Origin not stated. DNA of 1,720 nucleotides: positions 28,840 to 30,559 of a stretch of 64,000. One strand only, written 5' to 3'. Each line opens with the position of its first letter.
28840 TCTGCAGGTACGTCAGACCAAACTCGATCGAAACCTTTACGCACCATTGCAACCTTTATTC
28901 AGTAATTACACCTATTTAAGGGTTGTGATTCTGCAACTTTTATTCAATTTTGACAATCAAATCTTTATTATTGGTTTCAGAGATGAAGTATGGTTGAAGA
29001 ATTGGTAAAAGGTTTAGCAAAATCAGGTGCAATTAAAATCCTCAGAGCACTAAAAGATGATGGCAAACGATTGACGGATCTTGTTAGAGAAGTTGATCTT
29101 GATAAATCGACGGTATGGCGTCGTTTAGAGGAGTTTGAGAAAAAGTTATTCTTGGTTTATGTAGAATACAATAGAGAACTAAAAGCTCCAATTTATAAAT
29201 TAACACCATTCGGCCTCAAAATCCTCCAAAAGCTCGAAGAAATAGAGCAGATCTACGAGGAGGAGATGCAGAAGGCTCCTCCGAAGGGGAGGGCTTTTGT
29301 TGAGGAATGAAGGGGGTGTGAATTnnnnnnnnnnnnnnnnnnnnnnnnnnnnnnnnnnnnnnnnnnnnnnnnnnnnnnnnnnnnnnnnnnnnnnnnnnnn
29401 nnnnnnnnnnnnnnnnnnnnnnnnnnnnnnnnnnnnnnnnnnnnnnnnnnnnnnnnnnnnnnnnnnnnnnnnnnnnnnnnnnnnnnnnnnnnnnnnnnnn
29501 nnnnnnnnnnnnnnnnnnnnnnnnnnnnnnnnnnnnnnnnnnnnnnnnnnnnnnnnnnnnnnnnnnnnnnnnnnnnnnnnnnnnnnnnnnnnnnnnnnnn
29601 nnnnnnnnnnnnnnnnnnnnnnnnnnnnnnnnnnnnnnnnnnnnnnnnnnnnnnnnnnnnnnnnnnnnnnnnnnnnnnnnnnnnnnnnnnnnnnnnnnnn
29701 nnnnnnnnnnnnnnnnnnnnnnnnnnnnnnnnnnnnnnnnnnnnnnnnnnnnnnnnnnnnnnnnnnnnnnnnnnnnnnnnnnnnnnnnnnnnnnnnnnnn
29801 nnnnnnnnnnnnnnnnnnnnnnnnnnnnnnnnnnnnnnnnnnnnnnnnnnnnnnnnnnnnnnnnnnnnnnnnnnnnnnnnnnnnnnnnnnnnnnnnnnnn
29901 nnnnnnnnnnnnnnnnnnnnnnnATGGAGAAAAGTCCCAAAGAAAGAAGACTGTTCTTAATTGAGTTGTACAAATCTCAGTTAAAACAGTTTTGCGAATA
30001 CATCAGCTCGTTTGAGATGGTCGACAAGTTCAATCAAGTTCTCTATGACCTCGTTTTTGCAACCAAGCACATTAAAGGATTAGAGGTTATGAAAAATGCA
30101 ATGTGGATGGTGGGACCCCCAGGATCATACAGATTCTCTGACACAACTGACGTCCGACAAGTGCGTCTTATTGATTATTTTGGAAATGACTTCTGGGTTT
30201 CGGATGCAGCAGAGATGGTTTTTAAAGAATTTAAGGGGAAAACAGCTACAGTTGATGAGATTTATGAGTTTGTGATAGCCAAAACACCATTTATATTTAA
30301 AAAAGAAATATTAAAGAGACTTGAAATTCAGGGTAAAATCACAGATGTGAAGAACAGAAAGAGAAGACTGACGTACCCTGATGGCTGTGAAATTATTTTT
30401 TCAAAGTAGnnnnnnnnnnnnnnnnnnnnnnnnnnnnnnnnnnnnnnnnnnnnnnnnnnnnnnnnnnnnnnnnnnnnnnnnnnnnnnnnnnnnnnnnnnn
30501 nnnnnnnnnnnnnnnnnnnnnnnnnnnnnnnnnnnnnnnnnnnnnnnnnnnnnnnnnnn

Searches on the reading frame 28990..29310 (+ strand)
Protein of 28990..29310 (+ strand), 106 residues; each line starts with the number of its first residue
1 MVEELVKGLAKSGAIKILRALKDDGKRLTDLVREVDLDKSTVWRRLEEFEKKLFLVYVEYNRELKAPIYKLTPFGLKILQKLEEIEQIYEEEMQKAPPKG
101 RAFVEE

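Call 37: search_protein_families(library=pfam, proteins=[window:28990-29310:+], max_evalue=0.01)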
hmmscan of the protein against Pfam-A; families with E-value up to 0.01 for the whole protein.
window:28990-29310:+ (106 aa): 7 families
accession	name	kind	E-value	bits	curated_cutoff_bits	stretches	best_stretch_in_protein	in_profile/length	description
PF25213.1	HVO_A0261_N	-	1.2e-07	32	35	1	15-90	14-82/86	HVO_A0261 N-terminal domain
PF14947.12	HTH_45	-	1.4e-05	25.4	25.5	1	16-88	10-75/77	Winged helix-turn-helix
PF09339.16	HTH_IclR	-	2.9e-05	24.2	22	1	14-52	5-45/52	IclR helix-turn-helix domain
PF01638.23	HxlR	-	4.9e-05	23.5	20.8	1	15-94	8-88/91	HxlR-like helix-turn-helix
PF13412.12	HTH_24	-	9.6e-05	22.3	21.9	1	15-52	6-44/48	Winged helix-turn-helix DNA-binding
PF01022.26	HTH_5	-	0.002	18.4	22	1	13-44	3-34/47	Bacterial regulatory protein, arsR family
PF13404.12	HTH_AsnC-type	-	0.0041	17.4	27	1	15-48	6-40/42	AsnC-type helix-turn-helix domain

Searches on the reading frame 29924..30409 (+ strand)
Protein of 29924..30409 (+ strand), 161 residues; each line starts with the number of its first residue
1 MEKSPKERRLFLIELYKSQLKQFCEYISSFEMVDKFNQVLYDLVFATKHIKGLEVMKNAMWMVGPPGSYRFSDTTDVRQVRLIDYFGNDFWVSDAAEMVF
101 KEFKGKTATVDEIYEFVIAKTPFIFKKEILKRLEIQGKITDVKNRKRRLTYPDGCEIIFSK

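Call 37: search_protein_families(library=pfam, proteins=[window:29924-30409:+], max_evalue=0.01)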
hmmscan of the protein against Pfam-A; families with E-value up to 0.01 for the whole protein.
window:29924-30409:+ (161 aa): 1 family
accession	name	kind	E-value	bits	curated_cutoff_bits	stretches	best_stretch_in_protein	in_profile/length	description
PF22560.2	GMT-wHTH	-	0.0014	19.4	27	1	86-140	17-76/82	GMT-like wHTH domain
